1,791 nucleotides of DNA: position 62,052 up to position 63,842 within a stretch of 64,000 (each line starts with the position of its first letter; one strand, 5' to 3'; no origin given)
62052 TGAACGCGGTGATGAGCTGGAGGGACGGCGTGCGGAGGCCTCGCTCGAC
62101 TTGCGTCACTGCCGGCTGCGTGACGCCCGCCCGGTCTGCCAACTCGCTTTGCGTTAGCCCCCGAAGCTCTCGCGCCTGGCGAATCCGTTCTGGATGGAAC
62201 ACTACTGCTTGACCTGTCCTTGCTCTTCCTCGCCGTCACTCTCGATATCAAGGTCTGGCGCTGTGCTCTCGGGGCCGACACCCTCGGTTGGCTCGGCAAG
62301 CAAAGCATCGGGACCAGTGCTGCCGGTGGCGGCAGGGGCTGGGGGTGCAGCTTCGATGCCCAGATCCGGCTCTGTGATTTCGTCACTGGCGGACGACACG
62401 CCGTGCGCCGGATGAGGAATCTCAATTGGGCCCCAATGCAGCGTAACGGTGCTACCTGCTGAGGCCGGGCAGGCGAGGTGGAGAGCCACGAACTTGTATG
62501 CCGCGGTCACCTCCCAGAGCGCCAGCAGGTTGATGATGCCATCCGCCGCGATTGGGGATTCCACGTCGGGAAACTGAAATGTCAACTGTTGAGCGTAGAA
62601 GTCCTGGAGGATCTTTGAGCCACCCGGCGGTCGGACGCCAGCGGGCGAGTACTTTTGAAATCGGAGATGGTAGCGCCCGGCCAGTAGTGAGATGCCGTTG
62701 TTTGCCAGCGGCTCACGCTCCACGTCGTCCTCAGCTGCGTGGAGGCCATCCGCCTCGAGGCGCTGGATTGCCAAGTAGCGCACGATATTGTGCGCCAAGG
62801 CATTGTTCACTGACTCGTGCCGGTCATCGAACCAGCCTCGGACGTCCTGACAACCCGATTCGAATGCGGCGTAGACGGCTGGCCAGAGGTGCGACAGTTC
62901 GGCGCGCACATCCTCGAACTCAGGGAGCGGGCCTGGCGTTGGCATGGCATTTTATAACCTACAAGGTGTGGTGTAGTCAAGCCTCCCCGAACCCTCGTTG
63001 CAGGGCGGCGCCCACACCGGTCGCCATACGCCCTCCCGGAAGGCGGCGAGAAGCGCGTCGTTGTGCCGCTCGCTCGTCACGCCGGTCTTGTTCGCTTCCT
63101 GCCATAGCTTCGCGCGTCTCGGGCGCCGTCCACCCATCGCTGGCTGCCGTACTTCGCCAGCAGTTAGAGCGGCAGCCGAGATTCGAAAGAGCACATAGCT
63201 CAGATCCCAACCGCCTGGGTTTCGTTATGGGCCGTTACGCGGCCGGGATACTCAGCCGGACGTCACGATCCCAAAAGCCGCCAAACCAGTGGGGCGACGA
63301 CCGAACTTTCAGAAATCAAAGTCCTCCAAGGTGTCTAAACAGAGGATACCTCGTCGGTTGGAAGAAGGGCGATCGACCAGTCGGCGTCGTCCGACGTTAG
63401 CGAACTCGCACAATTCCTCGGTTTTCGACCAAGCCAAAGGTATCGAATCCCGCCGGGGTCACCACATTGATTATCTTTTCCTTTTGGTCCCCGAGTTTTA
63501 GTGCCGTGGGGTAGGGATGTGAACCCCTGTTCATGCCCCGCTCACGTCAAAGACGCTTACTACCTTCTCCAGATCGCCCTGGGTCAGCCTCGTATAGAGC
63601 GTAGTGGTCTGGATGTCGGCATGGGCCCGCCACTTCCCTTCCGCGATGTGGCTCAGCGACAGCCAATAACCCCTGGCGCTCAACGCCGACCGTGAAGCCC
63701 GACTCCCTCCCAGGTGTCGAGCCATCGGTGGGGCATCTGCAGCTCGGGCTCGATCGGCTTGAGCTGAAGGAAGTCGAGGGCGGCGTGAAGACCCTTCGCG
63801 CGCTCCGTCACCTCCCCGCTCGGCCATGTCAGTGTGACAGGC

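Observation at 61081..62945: Translationally coupled pair of an unknown 247-aa protein and an XRE-HTH / ImmA-IrrE metallopeptidase fusion, in an IS-flanked island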

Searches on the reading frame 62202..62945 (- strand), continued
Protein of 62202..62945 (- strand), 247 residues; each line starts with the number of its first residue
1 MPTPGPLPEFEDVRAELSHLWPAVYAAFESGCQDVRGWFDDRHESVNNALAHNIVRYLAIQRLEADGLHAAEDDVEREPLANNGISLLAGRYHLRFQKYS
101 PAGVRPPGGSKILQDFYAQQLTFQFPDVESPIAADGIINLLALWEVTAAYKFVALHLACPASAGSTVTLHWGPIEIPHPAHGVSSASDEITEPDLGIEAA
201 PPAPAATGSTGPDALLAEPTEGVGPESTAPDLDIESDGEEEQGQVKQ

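Call 63: search_dna_similar(query=P0120, collection=plasmids, mode=protein, max_evalue=0.001, max_rows=15)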
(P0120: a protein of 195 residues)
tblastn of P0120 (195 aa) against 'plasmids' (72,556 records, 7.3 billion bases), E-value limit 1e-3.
No match.

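Call 70: find_related_loci(query=A6, collection=genome_contigs, flank=6000)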
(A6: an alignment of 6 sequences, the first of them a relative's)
Query A6 (213 aa) in genome_contigs; peptide patterns used: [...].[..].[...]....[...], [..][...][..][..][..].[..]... (x = any residue, [..] = any of these).
21 stretches matched a pattern; 4 encode a relative of the query (tblastn E <= 1e-3); 4 distinct loci.
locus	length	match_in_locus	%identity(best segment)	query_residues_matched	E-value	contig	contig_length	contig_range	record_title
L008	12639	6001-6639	100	1-213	4e-142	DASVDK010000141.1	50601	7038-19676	MAG TPA_asm: Thermodesulfobacteriota bacterium isolate SMAG_U2031 k141_1624286, whole genome shotgun sequence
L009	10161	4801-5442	39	4-207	1e-34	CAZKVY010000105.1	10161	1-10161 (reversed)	MAG TPA_asm: uncultured Nitrospira sp. isolate SRP302895_co1_303 genome assembly, contig: NODE_13256_length_10161_cov_32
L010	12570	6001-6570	37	4-204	4e-27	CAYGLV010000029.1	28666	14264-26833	MAG TPA_asm: uncultured Gaiellales bacterium isolate ERP113451_co7_137 genome assembly, contig: NODE_1121_length_28666_c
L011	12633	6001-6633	32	1-211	9e-26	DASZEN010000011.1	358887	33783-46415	MAG TPA_asm: Pyrinomonadaceae bacterium isolate SMAG_U6495 k141_333678, whole genome shotgun sequence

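Call 96: search_protein_families(library=pfam, proteins=[L008:10123-11403:-, L008:11709-12350:-, L009:721-1782:+, L009:3656-4702:+, L010:7908-8948:+, L010:8920-10062:+, L010:10150-11631:-, L007:2713-4032:+, L008:8279-9022:-, L008:2997-4979:-], max_evalue=0.001)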
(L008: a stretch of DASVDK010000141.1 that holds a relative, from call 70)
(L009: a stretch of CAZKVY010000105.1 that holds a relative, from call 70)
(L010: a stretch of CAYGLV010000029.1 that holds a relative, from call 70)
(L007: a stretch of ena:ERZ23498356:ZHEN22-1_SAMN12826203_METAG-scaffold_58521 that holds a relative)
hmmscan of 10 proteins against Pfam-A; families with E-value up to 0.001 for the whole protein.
L008:10123-11403:- (426 aa): 7 families
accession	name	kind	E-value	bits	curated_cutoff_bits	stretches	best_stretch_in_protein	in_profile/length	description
PF22483.2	Mu-transpos_C_2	-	8.9e-20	70.6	27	1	310-383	1-73/73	Mu transposase, C-terminal domain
PF00665.32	rve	-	2.2e-12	47.5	32.6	1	131-242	2-101/102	Integrase core domain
PF13384.12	HTH_23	-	0.00011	22.3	24.6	1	27-53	14-39/50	Homeodomain-like domain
PF13683.12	rve_3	-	0.00012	22.1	26.5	1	233-282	3-52/67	Integrase core domain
PF02796.21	HTH_7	-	0.00013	22.4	23.8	1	22-53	12-43/45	Helix-turn-helix domain of resolvase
PF13551.12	HTH_29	-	0.00035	21.1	28.1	1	26-74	6-63/64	Winged helix-turn helix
PF09339.16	HTH_IclR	-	0.00066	19.8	22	0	29-53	16-40/52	IclR helix-turn-helix domain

L008:11709-12350:- (213 aa): 1 family
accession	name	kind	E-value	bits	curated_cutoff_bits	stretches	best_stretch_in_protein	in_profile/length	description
PF00872.24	Transposase_mut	-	3.1e-14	53.1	21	1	3-68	311-376/379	Transposase, Mutator family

L009:721-1782:+ (354 aa): 4 families
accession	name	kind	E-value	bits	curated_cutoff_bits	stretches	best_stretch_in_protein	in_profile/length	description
PF00589.27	Phage_integrase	-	4.9e-41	140.8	27.1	1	163-322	2-170/172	Phage integrase family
PF24624.1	Int_N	-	1.3e-08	35.9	27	1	61-152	6-97/100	Phage integrase, N-terminal domain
PF13102.12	Phage_int_SAM_5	-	6.1e-07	30.2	22.3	1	60-149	2-94/98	Phage integrase SAM-like domain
PF02899.23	Phage_int_SAM_1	-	0.0001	23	22.3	1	87-139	25-82/83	Phage integrase, N-terminal SAM-like domain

L009:3656-4702:+ (349 aa): 1 family
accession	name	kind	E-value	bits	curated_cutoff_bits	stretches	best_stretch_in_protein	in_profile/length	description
PF01661.27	Macro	-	7e-08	32.9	22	1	1-99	10-114/118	Macro domain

L010:7908-8948:+ (347 aa): 1 family
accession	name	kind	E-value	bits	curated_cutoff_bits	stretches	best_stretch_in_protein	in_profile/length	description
PF02037.33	SAP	-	0.00087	19.3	23.9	0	22-53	5-36/37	SAP domain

L010:8920-10062:+ (381 aa): 1 family
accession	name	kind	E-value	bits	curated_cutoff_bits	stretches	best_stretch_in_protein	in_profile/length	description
PF01048.26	PNP_UDP_1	-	1.3e-21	77.5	25.1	1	143-378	3-232/233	Phosphorylase superfamily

L010:10150-11631:- (493 aa): 4 families
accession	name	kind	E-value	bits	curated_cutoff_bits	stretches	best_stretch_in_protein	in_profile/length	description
PF02384.22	N6_Mtase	-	3e-67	227.6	20.4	1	124-436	3-294/311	N-6 DNA Methylase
PF12161.14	HsdM_N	-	6e-12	46.8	24.5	1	6-111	1-133/135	HsdM N-terminal domain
PF07669.17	Eco57I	-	5.4e-07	30.3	25.3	1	251-350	72-167/171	Eco57I restriction-modification methylase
PF01170.24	UPF0020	-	1.1e-06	28.9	22.3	1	157-266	18-134/197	RMKL-like, methyltransferase domain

L007:2713-4032:+ (440 aa): 0 families

L008:8279-9022:- (247 aa): 0 families

L008:2997-4979:- (660 aa): 0 families

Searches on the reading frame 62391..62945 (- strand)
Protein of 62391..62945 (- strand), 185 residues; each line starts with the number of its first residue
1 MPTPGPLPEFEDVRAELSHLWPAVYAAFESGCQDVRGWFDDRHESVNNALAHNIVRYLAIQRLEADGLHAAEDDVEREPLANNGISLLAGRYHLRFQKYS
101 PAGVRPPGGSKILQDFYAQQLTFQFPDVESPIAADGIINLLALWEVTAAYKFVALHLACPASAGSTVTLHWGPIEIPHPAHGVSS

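Call 56: predict_structure(alignment_id=A4)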
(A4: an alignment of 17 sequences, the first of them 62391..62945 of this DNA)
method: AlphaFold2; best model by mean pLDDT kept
length: 185 residues; sequences in the alignment: 17
mean_pLDDT: 84.0   pTM: 0.82
mean pLDDT of the five models: 84.0, 84.0, 83.4, 82.9, 79.7
residues with pLDDT >= 90: 103; 70-90: 47; 50-70: 21; < 50: 14
segments of 3 or more residues with pLDDT < 50: 74-82
pLDDT, mean of each block of 10 residues (from residue 1): 73 95 97 96 93 93 90 46 75 92 87 87 57 72 95 96 85 94 60
secondary structure, 60 per line:
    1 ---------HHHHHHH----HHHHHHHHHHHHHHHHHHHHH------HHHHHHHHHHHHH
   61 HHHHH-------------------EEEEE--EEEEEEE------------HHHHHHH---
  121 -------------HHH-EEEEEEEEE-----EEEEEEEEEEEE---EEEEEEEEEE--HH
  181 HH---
elements in order: H10-16 H21-41 H48-65 E85-89 E92-98 H111-117 E138-146 E152-163 E167-176 H179-182

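Call 64: search_dna_similar(query=window:62391-62945:-, collection=phages, mode=protein, max_evalue=0.01, max_rows=15)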
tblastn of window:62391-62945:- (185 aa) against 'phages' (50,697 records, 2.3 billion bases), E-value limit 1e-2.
No match.

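Call 78: fold_search(model_id=the predicted structure, library=pdb)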
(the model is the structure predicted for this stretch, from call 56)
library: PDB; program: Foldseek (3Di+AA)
matches with E <= 10: 148; with E <= 0.001: 0
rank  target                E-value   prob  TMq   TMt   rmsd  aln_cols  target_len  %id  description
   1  8a4b_A                2.6e-01  0.33  0.34  0.31  10.7       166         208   10  Structure of human Rep15:Rab3B_Q81L complex. (released 2022-08-10)
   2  8a4a_A                3.6e-01  0.25  0.33  0.30   9.3       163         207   10  Structure of human Rep15 in complex with bovine Rab3C. (released 2022-08-10)
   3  5csk_A                4.6e-01  0.08  0.25  0.04  15.5       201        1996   10  Crystal structure of yeast acetyl-CoA carboxylase, unbiotinylated (released 2015-10-28)
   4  6hz4_M                5.8e-01  0.11  0.25  0.16   7.5       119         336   16  Structure of McrBC without DNA binding domains (one half of the full complex) (released 2019-07-24)
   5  6g2i_J                6.2e-01  0.05  0.20  0.05  17.9       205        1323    9  Filament of acetyl-CoA carboxylase and BRCT domains of BRCA1 (ACC-BRCT) at 5.9 A resolution (released 2018-06-13)
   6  5cs4_A                7.0e-01  0.08  0.30  0.17  14.3       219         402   10  Crystal structure of domains AC3-AC5 of yeast acetyl-CoA carboxylase (released 2015-10-28)
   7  5csl_B                8.4e-01  0.06  0.27  0.04  16.8       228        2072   13  Crystal structure of the 500 kD yeast acetyl-CoA carboxylase holoenzyme dimer (released 2015-10-28)
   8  5csl_A                8.4e-01  0.06  0.27  0.04  15.4       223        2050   10  Crystal structure of the 500 kD yeast acetyl-CoA carboxylase holoenzyme dimer (released 2015-10-28)
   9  5cw3_D                1.0e+00  0.06  0.24  0.19  12.6       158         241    8  Structure of CfBRCC36-CfKIAA0157 complex (Zn Edge) (released 2015-09-16)
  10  5cs4_B                1.2e+00  0.07  0.28  0.17  12.7       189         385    9  Crystal structure of domains AC3-AC5 of yeast acetyl-CoA carboxylase (released 2015-10-28)
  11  7fiw_A                1.6e+00  0.06  0.25  0.10  12.5       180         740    9  Crystal structure of the complex formed by Wolbachia cytoplasmic incompatibility factors CidAwMel(ST) and CidBND1-ND2  (released 2022-04-06)
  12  5bwa_B                1.8e+00  0.06  0.18  0.25   8.0        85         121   15  Crystal structure of ODC-PLP-AZ1 ternary complex (released 2015-12-09)
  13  6g2h_C                1.9e+00  0.05  0.17  0.05   8.8        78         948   12  Filament of acetyl-CoA carboxylase and BRCT domains of BRCA1 (ACC-BRCT) core at 4.6 A resolution (released 2018-06-13)
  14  8hmy_D                2.0e+00  0.07  0.28  0.36   9.5       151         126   10  Cryo-EM structure of the human pre-catalytic TSEN/pre-tRNA complex (released 2023-04-19)
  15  7uxa_B                2.1e+00  0.05  0.25  0.32   9.3       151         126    7  Human tRNA Splicing Endonuclease Complex bound to pre-tRNA-ARG (released 2023-02-08)
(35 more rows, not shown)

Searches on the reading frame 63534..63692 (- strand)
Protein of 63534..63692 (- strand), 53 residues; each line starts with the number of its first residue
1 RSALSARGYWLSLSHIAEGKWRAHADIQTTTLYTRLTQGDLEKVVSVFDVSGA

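Call 84: search_solved_structures(query=window:63534-63692:-, max_evalue=10, show_alignments=2)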
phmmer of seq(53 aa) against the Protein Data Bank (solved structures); distinct sequences matched with E-value up to 10: 6.
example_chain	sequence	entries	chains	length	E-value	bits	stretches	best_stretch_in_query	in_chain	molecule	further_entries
8pvy_A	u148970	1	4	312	0.52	13.7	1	8-48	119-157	Lys-63-specific deubiquitinase BRCC36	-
9sqv_A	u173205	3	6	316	0.53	13.7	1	8-48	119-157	Lys-63-specific deubiquitinase BRCC36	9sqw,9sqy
6r8f_A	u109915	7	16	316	0.53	13.7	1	8-48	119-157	Lys-63-specific deubiquitinase BRCC36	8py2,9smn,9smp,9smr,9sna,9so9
6h3c_B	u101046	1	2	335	0.61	13.5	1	8-48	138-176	Lys-63-specific deubiquitinase BRCC36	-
5cw6_A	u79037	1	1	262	1.5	12.2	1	8-48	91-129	DrBRCC36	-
6gvw_B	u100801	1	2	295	1.6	12.2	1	8-48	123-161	Lys-63-specific deubiquitinase BRCC36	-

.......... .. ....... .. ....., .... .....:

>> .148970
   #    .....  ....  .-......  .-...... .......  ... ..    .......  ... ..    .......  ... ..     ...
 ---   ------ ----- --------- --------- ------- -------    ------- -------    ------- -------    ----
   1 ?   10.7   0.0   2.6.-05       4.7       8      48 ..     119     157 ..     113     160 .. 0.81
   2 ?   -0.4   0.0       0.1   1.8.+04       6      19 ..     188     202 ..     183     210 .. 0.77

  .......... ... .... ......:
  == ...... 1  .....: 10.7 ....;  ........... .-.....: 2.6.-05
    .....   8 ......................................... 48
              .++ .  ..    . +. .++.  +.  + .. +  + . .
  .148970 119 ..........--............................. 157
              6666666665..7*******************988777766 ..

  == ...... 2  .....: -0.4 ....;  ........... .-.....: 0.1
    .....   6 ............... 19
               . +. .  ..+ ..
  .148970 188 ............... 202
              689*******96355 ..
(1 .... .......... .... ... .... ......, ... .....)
